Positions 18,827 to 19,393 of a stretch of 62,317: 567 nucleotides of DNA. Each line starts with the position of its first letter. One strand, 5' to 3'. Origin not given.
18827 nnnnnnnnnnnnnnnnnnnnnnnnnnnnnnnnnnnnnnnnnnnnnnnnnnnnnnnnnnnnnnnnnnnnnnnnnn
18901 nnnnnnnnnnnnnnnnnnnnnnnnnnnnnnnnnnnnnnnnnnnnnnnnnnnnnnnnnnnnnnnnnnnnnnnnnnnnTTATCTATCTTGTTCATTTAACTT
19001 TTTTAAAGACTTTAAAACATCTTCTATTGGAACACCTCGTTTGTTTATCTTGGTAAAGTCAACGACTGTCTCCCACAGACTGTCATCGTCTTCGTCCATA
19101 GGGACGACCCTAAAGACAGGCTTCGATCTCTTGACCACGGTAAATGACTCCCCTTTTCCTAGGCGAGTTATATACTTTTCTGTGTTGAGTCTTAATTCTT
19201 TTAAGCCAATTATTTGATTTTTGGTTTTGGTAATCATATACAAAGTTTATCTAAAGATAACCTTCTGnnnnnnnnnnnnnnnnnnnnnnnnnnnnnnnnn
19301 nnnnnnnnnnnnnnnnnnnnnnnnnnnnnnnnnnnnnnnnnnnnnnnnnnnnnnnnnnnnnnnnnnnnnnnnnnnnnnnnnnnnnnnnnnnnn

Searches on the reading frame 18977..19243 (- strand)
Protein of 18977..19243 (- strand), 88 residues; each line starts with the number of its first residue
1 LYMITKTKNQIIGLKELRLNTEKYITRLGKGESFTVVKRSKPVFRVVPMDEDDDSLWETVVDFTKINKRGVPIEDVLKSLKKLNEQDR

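Call 39: search_protein_families(library=pfam, proteins=[window:18977-19243:-], max_evalue=0.01)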
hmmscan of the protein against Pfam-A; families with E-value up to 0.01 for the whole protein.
window:18977-19243:- (88 aa): 1 family
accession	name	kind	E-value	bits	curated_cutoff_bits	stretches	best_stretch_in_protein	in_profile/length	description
PF02604.26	PhdYeFM_antitox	-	7.7e-05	22.8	29.8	1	10-51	2-44/74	Antitoxin Phd_YefM, type II toxin-antitoxin system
